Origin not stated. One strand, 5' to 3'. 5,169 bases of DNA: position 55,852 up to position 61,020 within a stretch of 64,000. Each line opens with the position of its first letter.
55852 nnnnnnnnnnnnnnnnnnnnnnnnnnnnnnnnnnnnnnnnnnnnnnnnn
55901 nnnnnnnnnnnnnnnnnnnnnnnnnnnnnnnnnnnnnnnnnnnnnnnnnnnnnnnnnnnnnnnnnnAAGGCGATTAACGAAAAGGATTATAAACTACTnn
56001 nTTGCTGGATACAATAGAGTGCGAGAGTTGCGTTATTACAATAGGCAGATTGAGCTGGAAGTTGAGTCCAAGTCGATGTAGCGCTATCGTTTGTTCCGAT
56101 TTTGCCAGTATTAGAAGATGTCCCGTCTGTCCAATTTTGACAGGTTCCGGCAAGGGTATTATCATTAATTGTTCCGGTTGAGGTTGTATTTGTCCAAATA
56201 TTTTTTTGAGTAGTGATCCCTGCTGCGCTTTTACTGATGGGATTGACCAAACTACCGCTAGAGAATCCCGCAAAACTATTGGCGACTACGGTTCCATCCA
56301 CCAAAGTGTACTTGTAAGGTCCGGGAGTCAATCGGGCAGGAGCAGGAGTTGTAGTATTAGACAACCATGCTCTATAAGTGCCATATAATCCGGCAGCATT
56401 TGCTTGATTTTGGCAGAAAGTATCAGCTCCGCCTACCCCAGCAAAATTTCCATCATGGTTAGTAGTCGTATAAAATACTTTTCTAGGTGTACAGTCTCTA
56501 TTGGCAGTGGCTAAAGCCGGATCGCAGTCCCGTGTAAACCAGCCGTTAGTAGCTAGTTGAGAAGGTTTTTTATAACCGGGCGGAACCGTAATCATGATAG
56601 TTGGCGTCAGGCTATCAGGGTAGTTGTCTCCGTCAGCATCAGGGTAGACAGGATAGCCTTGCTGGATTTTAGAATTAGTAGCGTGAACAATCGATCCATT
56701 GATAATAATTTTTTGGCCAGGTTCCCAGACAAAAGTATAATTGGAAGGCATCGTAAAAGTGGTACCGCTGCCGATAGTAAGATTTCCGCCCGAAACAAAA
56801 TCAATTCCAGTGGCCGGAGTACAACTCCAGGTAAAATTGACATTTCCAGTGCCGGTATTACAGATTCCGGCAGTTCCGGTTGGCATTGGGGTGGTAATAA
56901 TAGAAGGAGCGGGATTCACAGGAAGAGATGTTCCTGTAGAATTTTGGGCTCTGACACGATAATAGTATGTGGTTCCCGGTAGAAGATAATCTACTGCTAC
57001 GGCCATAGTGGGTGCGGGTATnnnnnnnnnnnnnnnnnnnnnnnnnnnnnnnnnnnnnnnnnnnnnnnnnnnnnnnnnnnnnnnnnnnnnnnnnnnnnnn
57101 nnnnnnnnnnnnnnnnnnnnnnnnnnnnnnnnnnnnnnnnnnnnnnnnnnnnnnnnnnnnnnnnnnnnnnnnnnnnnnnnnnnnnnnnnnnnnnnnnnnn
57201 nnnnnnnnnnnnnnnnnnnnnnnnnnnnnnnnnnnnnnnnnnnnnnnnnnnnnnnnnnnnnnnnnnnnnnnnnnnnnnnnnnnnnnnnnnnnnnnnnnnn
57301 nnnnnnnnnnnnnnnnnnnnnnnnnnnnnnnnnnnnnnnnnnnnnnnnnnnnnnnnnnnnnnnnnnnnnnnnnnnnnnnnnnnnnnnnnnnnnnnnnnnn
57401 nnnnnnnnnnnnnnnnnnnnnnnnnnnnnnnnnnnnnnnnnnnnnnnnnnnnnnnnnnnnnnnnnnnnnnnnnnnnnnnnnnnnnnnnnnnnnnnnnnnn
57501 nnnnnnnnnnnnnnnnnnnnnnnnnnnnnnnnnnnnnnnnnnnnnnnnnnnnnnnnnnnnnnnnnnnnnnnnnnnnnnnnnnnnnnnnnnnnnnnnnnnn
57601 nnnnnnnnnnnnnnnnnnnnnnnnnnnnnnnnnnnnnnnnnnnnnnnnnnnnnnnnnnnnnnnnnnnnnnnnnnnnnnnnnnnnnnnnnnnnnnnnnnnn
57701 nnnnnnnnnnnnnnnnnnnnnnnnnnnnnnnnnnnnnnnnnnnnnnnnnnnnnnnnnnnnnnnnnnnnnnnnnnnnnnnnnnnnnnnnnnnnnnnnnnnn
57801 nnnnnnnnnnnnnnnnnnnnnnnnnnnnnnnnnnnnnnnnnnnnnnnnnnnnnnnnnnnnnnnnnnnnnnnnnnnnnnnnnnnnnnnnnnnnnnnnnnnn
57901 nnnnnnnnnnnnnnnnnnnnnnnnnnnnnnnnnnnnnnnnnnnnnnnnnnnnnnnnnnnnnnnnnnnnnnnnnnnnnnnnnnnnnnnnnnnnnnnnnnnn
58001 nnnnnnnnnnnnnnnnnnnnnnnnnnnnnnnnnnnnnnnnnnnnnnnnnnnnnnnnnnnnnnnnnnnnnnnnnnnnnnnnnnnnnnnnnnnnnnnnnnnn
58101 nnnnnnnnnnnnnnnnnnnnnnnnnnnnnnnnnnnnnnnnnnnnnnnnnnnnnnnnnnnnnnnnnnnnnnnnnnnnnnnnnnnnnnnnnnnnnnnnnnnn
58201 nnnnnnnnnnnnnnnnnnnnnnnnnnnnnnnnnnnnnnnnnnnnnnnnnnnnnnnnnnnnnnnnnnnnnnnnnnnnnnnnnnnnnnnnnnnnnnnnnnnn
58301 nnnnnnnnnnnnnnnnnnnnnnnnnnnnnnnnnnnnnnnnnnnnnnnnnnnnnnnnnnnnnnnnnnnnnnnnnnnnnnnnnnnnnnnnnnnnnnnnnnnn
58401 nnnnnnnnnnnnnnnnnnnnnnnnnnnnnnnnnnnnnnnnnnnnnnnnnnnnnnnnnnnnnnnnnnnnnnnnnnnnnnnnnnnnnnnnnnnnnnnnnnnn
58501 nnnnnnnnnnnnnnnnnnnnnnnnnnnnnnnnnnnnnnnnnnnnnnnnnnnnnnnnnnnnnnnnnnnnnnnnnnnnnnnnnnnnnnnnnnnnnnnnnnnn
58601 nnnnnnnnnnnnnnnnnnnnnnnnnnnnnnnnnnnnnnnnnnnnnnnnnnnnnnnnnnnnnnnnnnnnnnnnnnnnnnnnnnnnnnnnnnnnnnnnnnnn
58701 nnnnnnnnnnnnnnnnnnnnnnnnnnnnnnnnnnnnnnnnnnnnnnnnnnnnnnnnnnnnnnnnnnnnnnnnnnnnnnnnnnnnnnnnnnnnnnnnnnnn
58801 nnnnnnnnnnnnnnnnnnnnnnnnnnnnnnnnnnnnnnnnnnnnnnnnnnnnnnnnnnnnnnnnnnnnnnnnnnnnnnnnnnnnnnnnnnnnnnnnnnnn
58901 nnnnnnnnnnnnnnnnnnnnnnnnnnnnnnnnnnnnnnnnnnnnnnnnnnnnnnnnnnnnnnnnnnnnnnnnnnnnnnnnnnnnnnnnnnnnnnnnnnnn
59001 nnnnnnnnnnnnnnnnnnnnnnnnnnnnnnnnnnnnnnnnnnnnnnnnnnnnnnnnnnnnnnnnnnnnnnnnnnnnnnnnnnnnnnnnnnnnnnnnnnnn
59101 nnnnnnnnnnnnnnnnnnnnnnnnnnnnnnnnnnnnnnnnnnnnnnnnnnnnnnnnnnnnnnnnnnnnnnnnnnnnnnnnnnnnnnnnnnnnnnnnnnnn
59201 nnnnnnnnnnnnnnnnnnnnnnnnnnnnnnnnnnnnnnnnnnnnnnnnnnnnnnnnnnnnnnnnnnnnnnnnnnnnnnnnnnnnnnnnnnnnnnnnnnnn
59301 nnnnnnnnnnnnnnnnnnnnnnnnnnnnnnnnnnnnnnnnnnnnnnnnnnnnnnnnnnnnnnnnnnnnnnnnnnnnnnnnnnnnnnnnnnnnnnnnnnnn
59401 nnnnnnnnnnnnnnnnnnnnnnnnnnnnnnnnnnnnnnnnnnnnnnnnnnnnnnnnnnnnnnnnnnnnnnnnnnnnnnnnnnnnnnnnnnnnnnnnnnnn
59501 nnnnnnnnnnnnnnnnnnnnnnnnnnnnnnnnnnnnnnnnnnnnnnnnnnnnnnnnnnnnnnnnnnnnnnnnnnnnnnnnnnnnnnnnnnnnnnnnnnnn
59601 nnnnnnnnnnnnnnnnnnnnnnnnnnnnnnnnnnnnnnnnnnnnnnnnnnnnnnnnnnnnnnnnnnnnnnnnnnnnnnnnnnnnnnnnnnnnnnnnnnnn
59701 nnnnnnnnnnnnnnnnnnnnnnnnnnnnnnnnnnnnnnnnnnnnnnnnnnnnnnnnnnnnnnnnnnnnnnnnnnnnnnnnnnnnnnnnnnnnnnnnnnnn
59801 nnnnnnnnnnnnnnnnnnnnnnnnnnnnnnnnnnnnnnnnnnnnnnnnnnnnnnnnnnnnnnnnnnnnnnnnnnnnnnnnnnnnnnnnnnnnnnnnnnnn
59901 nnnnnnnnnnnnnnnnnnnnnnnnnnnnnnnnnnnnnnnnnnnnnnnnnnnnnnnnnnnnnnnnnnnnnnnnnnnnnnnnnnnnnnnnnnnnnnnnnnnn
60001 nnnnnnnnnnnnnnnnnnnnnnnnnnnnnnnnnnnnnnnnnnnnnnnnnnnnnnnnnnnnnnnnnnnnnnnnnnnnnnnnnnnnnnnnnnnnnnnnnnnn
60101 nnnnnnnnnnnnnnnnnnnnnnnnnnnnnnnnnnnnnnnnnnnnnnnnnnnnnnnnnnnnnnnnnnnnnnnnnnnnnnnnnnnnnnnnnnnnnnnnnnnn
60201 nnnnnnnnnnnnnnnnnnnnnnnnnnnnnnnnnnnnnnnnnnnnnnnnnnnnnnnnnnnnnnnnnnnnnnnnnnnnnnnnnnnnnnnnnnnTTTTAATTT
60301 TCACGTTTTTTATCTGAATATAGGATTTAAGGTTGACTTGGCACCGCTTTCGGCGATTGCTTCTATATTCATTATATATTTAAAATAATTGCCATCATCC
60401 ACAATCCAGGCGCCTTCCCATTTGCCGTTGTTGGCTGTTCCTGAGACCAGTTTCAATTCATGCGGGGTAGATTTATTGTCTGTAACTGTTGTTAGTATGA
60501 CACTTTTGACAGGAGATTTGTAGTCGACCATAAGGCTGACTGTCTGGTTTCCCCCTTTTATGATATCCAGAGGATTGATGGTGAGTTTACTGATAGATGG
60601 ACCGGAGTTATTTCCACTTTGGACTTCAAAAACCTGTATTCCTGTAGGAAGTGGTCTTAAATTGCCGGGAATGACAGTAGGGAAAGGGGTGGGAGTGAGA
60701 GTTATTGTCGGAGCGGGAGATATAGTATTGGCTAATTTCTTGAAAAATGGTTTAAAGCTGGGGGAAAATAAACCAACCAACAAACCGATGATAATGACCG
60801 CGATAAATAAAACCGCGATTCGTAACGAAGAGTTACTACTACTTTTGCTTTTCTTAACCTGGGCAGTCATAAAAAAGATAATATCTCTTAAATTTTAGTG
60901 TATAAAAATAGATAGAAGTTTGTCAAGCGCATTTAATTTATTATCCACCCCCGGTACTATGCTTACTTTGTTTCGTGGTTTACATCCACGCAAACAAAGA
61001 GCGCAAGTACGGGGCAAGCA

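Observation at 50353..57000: A roughly 330-aa cysteine-containing module present both free and fused to the FN3 giant protein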

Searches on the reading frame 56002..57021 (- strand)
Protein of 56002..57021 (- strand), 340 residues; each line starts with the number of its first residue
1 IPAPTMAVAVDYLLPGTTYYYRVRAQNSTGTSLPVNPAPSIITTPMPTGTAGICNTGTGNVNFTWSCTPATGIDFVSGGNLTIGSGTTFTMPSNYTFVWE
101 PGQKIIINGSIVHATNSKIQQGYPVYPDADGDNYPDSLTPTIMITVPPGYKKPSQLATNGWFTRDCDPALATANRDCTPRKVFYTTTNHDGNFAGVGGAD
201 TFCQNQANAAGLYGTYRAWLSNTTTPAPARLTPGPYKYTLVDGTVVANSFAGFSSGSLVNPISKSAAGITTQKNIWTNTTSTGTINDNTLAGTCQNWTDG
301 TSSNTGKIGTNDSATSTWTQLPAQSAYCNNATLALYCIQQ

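Call 15: find_homologous_proteins(query=window:56002-57021:-, max_evalue=0.001)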
Query window:56002-57021:- (340 aa): 10 proteins with E <= 0.001 among 3796 candidates.
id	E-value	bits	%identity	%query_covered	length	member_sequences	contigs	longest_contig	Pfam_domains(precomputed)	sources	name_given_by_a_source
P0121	3.5e-19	87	40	48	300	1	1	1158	-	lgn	-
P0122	1.3e-17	82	35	51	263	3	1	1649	PF07588.18,PF06482.18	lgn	-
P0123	2.0e-17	82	39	38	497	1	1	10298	PF18998.7,PF07588.18,PF06482.18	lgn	-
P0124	3.1e-17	81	35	47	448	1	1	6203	PF19408.6,PF26696.1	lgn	-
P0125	4.4e-17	80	37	52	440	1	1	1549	PF13948.12,PF07588.18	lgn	-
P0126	1.7e-16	79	36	44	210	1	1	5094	PF06482.18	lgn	-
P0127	4.9e-11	61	34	48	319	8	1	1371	PF07588.18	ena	-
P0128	1.8e-8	52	31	47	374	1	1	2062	PF13948.12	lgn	-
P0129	1.2e-7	49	29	49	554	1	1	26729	PF07588.18,PF06482.18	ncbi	-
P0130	6.1e-5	41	41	19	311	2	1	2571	PF07603.18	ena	-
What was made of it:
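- Tried and rejected: Searching with B's C-terminal 340 aa gave only 10 weak hits and did not return B itself (call 15).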

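Call 42: search_protein_families(library=pfam, proteins=[P0130, P0121, P0124, P0125], max_evalue=0.01)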
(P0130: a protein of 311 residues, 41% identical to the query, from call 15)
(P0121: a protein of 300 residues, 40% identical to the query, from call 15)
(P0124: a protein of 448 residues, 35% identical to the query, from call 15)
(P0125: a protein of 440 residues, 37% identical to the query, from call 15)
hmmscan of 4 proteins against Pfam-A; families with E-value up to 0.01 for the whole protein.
P0130 (311 aa): 2 families
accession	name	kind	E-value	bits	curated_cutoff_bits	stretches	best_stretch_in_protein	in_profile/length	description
PF07603.17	Lcl_C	-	5.1e-12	46.6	34.9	1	195-309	12-117/117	Lcl C-terminal domain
PF09603.15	Fib_succ_major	-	0.0012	19.5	33.9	1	255-309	130-187/187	Fibrobacter succinogenes major domain (Fib_succ_major)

P0121 (300 aa): 2 families
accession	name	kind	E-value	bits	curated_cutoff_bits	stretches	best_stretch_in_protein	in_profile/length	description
PF06482.17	Endostatin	-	0.00016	21.8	29.4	1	133-199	13-82/170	Collagenase NC10 and Endostatin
PF07588.17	DUF1554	-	0.0056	16.9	27.5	0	129-174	3-47/136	Protein of unknown function (DUF1554)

P0124 (448 aa): 4 families
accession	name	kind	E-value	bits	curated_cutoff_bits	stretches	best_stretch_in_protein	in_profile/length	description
PF19408.5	PKD_6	-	1.8e-27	96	25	1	104-184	1-81/82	PKD-like domain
PF06482.17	Endostatin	-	0.00024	21.2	29.4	1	294-361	8-78/170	Collagenase NC10 and Endostatin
PF00041.27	fn3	-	0.0052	17.4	25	0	200-278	9-81/84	Fibronectin type III domain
PF16655.11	PhoD_N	-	0.0084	17.1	30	0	216-269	26-78/90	PhoD-like phosphatase, N-terminal domain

P0125 (440 aa): 3 families
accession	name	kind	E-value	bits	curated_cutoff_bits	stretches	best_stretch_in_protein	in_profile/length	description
PF13948.11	DUF4215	-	1.7e-12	47.8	27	3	182-217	15-46/47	Domain of unknown function (DUF4215)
PF07588.17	DUF1554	-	9.1e-06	26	27.5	1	281-317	4-41/136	Protein of unknown function (DUF1554)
PF06482.17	Endostatin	-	2.2e-05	24.6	29.4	1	281-314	10-43/170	Collagenase NC10 and Endostatin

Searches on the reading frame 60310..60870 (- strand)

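Call 4: search_protein_families(library=pfam, proteins=[window:60310-60870:-], max_evalue=0.1)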
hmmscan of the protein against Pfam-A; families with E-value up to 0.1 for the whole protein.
window:60310-60870:- (186 aa): 0 families

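Call 38: search_protein_families(library=ncbifam, proteins=[window:60310-60870:-], max_evalue=0.1)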
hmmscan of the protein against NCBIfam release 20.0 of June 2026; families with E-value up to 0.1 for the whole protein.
window:60310-60870:- (186 aa): 1 family
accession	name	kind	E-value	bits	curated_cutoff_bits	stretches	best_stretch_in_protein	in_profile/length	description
NF052606.1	T4PiliAsmPilCMyx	equivalog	0.074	11.9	700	0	7-56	178-226/419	type IV pilus assembly protein PilC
